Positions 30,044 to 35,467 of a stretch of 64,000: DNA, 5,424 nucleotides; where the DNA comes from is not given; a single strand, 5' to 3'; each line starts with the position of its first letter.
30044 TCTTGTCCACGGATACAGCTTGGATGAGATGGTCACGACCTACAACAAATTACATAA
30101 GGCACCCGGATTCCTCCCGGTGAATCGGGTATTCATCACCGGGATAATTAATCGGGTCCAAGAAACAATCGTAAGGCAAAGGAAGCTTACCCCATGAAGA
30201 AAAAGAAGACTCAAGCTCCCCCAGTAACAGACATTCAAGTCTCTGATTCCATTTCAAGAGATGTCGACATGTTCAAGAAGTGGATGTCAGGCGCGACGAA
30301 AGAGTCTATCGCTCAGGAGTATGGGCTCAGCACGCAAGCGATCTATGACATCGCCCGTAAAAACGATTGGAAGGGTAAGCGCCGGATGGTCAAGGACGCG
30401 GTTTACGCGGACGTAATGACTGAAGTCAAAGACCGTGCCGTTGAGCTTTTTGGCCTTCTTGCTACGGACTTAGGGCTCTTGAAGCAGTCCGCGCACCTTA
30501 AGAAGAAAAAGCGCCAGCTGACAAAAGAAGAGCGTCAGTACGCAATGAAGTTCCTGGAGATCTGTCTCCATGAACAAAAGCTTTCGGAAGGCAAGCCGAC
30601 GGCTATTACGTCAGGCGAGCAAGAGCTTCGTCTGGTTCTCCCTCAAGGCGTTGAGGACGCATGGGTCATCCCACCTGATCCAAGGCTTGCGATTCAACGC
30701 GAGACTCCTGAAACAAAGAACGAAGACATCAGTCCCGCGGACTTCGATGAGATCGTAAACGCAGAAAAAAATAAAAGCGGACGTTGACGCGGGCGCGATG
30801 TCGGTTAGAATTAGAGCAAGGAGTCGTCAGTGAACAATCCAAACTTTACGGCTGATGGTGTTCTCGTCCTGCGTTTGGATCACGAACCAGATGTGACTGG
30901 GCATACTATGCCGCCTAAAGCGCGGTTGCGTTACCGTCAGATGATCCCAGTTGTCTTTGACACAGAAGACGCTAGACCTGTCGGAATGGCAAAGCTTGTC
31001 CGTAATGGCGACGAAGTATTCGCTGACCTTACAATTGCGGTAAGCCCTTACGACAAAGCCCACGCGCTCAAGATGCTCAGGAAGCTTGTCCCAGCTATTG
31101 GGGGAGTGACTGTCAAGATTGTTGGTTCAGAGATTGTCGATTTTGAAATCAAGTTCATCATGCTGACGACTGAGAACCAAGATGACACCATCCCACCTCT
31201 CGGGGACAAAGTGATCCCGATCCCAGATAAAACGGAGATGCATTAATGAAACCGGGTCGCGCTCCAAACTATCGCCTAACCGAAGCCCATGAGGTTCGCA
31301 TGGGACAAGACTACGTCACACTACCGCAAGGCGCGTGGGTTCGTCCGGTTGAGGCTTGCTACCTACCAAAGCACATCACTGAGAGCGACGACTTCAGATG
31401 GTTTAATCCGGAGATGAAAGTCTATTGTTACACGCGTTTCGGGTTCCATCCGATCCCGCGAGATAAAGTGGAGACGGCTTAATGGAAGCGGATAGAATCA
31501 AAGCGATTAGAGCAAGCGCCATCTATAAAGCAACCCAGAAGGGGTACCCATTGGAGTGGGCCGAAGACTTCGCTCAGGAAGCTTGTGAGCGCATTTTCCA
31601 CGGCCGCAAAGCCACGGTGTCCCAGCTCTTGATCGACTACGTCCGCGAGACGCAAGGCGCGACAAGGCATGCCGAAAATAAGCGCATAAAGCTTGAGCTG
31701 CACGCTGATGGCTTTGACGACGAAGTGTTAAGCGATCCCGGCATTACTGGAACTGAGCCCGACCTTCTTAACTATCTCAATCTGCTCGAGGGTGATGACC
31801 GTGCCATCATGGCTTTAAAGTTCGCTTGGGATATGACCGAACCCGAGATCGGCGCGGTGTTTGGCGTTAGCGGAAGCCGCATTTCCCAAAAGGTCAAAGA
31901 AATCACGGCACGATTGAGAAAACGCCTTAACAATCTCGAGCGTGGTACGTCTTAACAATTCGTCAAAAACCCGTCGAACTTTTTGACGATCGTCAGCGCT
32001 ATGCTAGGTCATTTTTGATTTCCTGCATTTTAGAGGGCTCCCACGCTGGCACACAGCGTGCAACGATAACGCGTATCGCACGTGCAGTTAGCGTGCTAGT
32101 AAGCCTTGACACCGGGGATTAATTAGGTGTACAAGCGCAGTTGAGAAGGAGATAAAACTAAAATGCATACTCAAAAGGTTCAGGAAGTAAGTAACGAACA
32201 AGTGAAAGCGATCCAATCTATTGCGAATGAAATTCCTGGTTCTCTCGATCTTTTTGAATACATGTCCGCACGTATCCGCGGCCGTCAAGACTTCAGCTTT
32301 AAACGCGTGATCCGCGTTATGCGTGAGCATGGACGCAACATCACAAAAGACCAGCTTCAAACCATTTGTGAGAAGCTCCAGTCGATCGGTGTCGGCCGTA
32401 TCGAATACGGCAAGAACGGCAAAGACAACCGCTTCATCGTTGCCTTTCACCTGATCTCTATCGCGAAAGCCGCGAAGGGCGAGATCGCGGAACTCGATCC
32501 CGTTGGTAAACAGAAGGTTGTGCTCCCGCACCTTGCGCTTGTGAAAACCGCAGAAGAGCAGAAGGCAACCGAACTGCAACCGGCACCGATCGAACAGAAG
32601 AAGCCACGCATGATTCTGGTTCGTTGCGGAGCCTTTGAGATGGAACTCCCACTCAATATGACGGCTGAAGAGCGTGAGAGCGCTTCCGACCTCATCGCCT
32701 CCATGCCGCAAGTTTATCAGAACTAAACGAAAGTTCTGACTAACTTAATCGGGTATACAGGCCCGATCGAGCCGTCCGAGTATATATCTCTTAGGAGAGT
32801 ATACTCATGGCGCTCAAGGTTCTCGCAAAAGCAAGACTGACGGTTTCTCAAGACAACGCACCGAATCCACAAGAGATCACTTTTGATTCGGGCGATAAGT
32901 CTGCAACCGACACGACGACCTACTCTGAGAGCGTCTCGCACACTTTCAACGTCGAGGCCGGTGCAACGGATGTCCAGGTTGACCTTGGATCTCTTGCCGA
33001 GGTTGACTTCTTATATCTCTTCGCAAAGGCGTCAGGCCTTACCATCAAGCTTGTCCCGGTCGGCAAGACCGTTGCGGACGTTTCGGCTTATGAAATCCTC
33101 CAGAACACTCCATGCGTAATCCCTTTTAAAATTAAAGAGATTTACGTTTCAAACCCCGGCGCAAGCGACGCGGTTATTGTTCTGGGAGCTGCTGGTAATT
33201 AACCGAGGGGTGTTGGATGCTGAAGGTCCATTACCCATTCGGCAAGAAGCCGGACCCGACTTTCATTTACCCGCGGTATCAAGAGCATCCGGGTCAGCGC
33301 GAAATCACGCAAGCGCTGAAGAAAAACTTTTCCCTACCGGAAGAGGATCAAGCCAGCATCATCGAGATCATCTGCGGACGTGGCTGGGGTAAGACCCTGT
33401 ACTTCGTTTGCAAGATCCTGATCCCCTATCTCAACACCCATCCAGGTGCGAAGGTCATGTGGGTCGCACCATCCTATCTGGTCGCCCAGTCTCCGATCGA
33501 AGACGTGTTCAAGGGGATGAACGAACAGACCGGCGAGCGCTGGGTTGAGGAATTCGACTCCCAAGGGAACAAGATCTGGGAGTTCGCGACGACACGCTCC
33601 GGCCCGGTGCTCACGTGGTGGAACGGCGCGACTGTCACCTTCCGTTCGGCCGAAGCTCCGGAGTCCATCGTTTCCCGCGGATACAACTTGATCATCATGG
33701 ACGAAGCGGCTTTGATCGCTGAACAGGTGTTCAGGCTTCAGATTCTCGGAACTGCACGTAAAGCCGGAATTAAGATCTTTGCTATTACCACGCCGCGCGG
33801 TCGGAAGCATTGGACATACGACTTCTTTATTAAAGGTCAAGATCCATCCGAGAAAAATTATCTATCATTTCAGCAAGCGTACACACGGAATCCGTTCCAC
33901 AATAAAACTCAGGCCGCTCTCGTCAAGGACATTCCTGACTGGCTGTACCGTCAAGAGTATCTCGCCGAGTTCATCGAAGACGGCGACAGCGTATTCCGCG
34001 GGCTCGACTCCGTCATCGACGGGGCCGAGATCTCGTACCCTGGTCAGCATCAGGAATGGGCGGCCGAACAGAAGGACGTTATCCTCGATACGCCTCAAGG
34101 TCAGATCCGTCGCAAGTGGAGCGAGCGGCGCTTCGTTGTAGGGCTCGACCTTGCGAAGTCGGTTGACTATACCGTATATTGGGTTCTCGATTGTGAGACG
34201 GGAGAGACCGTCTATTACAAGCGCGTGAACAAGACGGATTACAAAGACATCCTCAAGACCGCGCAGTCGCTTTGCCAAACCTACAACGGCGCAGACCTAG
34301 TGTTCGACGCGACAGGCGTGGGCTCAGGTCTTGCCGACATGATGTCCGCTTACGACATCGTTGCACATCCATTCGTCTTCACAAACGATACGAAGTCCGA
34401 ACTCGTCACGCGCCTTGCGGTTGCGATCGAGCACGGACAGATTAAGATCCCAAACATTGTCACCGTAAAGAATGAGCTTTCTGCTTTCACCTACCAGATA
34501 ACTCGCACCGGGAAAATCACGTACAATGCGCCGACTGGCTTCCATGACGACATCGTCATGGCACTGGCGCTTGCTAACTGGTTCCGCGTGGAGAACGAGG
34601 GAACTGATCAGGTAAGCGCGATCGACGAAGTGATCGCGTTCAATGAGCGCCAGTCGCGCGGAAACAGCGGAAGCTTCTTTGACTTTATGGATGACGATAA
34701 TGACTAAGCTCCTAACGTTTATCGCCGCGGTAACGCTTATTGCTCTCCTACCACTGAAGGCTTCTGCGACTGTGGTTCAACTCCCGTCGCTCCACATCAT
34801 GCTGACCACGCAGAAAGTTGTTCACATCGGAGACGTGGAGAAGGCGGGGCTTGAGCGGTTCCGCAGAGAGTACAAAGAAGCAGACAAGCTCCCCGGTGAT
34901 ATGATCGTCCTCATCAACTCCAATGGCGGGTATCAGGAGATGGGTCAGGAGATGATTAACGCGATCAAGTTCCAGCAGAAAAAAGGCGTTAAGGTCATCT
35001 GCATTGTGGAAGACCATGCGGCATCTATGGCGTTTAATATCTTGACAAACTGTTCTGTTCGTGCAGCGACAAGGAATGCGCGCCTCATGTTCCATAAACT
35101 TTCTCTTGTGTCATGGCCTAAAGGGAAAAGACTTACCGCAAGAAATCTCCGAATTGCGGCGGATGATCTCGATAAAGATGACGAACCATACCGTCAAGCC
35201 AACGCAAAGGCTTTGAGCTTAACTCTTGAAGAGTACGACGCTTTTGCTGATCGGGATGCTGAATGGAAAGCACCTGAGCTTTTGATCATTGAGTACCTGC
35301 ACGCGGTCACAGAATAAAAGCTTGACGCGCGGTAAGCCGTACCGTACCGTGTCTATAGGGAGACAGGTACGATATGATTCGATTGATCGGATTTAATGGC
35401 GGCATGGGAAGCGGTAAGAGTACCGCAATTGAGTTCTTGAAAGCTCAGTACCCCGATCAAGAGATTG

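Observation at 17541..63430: Strand-oriented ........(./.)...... element with at least 20 copies, overlapping promoters, stop codons and some coding sequence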

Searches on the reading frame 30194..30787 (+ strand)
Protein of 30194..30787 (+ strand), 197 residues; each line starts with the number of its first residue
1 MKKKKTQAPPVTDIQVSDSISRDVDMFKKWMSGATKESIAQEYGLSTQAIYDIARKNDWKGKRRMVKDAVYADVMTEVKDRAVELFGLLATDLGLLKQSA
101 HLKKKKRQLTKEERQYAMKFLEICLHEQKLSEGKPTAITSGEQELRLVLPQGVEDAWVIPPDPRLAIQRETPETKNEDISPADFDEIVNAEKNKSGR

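Call 22: search_protein_families(library=pfam, proteins=[window:30194-30787:+], max_evalue=0.01)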
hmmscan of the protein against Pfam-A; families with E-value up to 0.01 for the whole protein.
window:30194-30787:+ (197 aa): 1 family
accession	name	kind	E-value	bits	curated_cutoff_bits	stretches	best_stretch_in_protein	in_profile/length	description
PF08765.17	Mor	-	0.0038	17.7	24.9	1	20-57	59-95/107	Mor transcription activator family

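Call 79: search_protein_families(library=ncbifam, proteins=[window:30194-30787:+], max_evalue=0.01)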
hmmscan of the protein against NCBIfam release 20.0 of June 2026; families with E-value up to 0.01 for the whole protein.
window:30194-30787:+ (197 aa): 1 family
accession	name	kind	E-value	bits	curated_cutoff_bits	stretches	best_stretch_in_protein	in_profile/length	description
NF040785.1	CD3324_fam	subfamily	0.0058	16.7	65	0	21-53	49-81/82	CD3324 family protein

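Call 80: search_protein_families(library=phrogs, proteins=[window:30194-30787:+], max_evalue=0.001)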
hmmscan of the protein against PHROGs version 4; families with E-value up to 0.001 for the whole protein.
window:30194-30787:+ (197 aa): 1 family
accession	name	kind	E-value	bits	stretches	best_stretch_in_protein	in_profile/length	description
phrog_59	-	DNA, RNA and nucleotide metabolism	0.00022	21.7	1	11-143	245-363/423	HNH endonuclease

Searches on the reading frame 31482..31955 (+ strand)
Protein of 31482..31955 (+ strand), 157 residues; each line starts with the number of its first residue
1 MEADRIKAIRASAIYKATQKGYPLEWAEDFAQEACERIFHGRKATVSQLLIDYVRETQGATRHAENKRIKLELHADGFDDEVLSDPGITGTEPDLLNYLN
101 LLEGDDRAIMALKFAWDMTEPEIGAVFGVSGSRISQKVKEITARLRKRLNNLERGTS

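Call 16: search_protein_families(library=pfam, proteins=[window:31482-31955:+], max_evalue=0.01)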
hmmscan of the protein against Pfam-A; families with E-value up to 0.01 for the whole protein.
window:31482-31955:+ (157 aa): 1 family
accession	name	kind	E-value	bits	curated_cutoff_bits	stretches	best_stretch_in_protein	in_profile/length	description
PF04545.22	Sigma70_r4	-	9.1e-06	25.5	24.1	1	99-147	2-50/50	Sigma-70, region 4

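Call 79: search_protein_families(library=ncbifam, proteins=[window:31482-31955:+], max_evalue=0.01)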
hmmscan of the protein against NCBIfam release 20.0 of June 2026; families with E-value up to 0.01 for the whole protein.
window:31482-31955:+ (157 aa): 12 families
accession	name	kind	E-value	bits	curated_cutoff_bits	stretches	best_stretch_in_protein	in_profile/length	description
TIGR02937.1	sigma70-ECF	superfamily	5.8e-09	35.8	42.9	1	24-149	26-165/165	sigma-70 family RNA polymerase sigma factor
TIGR02983.1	SigE-fam_strep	subfamily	2.6e-08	33.9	141.55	1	27-150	33-159/162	SigE family RNA polymerase sigma factor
TIGR02479.1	FliA_WhiG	subfamily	3.4e-08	33.5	189.6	1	97-149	171-223/224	FliA/WhiG family RNA polymerase sigma factor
NF005413.0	PRK06986.1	subfamily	3.8e-08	33.5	201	1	95-151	182-238/241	RNA polymerase sigma factor FliA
NF004572.0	PRK05911.1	equivalog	3.4e-06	26.6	378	1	31-151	140-255/257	RNA polymerase sigma factor sigma-28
NF004935.0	PRK06288.1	equivalog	2.7e-05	23.9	343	1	99-154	212-267/270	RNA polymerase sigma factor WhiG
TIGR02980.1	SigBFG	subfamily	9.1e-05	22.2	234.35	1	95-149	172-226/227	SigB/SigF/SigG family RNA polymerase sigma factor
NF005809.0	PRK07670.1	equivalog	0.00017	21.2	326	1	94-151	195-252/255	FliA/WhiG family RNA polymerase sigma factor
TIGR02999.1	Sig-70_X6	subfamily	0.00019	21.4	126.15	1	45-149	81-182/183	ECF-type sigma factor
TIGR03001.1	Sig-70_gmx1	subfamily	0.0011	18.3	154.6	1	91-149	151-209/244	RNA polymerase sigma-70 factor, Myxococcales family 1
TIGR02835.1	spore_sigmaE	equivalog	0.0031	17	348.6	1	97-152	174-233/234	RNA polymerase sporulation sigma factor SigE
NF006158.0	PRK08301.1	equivalog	0.0035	16.8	339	1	96-152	180-240/241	RNA polymerase sporulation sigma factor SigE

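Call 80: search_protein_families(library=phrogs, proteins=[window:31482-31955:+], max_evalue=0.001)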
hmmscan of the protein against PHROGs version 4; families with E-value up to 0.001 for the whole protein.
window:31482-31955:+ (157 aa): 5 families
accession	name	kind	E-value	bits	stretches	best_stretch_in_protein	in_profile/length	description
phrog_351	-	transcription regulation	3.5e-07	30.2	1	92-154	666-731/928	RNA polymerase sigma factor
phrog_1740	-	transcription regulation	6.8e-07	29.1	1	27-151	83-218/567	RNA polymerase sigma factor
phrog_13787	-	unknown function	0.00017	22.8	1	94-152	114-171/172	-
phrog_3512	-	transcription regulation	0.00065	20.9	0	106-152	70-116/130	sigma factor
phrog_36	-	transcription regulation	0.00094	19.8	0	96-154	134-192/220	transcriptional regulator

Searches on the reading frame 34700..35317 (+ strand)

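Call 23: search_protein_families(library=pfam, proteins=[window:34700-35317:+], max_evalue=0.01)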
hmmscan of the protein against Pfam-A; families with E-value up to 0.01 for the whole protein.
window:34700-35317:+ (205 aa): 1 family
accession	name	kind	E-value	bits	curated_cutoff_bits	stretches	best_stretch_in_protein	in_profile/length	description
PF00574.28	CLP_protease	-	7.9e-08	32.8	20.2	1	66-191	47-166/182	Clp protease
